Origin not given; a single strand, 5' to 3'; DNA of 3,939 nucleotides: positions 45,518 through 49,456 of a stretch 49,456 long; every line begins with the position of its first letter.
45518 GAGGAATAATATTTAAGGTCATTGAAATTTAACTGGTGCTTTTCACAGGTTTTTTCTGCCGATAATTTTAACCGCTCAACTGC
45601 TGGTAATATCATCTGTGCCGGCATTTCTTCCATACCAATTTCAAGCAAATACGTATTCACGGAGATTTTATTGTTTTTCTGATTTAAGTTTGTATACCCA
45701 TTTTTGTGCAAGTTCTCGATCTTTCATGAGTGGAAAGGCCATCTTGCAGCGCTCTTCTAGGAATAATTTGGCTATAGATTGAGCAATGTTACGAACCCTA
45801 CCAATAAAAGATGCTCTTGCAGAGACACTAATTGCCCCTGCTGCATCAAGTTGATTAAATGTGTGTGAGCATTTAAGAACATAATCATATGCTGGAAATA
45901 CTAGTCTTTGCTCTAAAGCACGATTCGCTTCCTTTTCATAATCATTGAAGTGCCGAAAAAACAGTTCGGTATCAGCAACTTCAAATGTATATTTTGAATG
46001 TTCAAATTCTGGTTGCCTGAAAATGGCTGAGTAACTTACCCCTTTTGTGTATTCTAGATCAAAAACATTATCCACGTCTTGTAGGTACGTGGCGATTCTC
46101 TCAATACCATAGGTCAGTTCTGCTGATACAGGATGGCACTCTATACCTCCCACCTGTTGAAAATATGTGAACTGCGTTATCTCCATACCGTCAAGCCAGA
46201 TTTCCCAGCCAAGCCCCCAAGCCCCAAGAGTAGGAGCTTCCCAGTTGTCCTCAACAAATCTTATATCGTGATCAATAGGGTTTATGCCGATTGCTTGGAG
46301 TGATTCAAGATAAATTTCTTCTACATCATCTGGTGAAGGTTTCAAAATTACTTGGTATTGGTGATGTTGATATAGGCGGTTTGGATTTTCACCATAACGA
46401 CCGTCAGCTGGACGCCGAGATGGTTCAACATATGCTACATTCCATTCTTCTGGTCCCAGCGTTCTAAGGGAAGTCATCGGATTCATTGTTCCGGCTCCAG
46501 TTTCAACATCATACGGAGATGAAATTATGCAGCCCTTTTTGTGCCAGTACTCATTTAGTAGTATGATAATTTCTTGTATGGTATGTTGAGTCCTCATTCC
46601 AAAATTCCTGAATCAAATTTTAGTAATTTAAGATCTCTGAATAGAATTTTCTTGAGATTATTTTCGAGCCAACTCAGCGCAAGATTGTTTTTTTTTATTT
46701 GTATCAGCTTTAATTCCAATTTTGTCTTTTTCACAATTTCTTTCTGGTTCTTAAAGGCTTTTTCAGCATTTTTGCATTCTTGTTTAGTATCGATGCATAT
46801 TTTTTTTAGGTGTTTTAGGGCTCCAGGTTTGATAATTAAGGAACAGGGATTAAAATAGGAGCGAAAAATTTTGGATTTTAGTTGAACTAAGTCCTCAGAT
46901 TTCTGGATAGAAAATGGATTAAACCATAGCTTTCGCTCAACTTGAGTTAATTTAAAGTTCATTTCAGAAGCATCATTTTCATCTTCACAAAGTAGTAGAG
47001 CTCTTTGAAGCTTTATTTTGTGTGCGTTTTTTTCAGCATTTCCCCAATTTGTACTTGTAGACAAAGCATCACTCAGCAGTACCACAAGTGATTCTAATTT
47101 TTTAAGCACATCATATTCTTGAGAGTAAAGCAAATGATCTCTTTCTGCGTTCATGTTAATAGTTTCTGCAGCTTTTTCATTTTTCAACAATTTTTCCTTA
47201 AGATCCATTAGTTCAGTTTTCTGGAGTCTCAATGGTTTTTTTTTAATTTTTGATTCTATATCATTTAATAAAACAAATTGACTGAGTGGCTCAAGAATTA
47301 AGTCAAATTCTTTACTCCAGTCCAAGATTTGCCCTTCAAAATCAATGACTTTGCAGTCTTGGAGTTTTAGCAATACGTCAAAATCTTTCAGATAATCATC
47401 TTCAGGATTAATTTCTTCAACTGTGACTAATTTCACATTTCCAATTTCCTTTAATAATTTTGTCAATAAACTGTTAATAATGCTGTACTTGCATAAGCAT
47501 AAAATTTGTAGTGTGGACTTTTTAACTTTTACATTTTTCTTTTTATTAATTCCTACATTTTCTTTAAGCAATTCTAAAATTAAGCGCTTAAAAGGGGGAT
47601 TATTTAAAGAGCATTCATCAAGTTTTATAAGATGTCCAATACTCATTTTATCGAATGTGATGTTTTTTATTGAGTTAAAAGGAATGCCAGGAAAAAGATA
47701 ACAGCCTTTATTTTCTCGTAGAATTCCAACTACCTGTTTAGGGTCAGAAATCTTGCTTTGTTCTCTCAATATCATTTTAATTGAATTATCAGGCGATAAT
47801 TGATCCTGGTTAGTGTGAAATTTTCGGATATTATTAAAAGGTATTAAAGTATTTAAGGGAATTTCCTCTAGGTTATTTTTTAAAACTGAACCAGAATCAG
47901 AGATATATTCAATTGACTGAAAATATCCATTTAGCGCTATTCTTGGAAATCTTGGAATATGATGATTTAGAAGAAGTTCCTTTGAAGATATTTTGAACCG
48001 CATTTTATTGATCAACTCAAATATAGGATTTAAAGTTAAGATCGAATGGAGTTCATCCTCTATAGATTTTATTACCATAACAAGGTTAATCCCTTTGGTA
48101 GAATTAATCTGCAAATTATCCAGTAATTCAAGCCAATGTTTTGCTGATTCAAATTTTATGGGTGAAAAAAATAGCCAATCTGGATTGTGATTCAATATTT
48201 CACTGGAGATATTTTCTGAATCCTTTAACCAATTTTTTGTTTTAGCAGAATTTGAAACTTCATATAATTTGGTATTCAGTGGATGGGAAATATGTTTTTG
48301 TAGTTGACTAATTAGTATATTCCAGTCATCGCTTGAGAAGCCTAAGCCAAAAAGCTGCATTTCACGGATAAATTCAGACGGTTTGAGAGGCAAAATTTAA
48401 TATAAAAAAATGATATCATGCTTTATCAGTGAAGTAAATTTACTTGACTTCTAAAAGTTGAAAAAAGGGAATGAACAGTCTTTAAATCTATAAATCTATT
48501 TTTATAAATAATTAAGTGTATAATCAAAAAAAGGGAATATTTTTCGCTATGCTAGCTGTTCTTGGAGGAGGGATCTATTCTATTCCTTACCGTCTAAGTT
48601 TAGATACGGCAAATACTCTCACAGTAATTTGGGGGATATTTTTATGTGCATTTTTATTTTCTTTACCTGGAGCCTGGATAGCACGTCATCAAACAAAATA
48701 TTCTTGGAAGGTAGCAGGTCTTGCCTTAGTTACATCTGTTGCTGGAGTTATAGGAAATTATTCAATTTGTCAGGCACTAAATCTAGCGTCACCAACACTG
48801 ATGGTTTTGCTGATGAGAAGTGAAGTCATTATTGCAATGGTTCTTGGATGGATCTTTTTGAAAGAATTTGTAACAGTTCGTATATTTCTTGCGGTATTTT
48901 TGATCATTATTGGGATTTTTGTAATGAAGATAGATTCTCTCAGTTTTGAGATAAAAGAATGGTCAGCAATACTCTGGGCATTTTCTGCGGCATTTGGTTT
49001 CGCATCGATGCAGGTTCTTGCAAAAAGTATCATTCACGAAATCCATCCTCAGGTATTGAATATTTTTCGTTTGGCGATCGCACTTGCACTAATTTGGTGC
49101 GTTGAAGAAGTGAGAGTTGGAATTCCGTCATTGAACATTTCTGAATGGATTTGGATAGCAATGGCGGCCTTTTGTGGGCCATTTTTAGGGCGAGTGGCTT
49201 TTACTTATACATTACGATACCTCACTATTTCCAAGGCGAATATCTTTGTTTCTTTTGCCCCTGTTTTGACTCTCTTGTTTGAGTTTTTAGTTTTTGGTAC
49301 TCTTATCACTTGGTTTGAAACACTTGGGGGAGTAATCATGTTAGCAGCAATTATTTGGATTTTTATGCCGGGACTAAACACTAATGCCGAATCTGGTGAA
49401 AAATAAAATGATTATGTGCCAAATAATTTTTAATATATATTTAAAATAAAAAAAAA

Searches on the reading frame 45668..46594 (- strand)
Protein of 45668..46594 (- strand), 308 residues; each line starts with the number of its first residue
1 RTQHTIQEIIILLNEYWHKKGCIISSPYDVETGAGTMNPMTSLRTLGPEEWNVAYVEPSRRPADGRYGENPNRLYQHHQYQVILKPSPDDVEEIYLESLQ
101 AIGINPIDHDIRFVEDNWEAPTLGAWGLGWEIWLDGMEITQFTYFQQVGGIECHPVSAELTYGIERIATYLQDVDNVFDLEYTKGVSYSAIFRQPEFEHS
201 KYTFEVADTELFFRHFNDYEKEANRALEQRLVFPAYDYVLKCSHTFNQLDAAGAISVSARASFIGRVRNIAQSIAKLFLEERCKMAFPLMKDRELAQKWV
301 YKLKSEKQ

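Call 56: search_protein_families(library=pfam, proteins=[window:45668-46594:-], max_evalue=0.01)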
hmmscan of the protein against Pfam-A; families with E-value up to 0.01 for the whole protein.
window:45668-46594:- (308 aa): 1 family
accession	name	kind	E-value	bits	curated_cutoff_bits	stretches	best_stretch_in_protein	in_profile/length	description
PF02091.20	tRNA-synt_2e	-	2.6e-143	476.8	27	1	6-282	1-277/278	Glycyl-tRNA synthetase alpha subunit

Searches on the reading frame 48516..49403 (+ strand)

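Call 56: search_protein_families(library=pfam, proteins=[window:48516-49403:+], max_evalue=0.01)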
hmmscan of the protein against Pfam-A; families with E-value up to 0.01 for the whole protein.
window:48516-49403:+ (296 aa): 2 families
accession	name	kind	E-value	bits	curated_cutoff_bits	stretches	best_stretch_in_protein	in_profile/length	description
PF00892.27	EamA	-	1.1e-32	113.6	28.2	2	150-283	2-134/135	EamA-like transporter family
PF08627.16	CRT-like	-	0.0086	15.5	26.9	0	83-159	85-160/335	CRT-like, chloroquine-resistance transporter-like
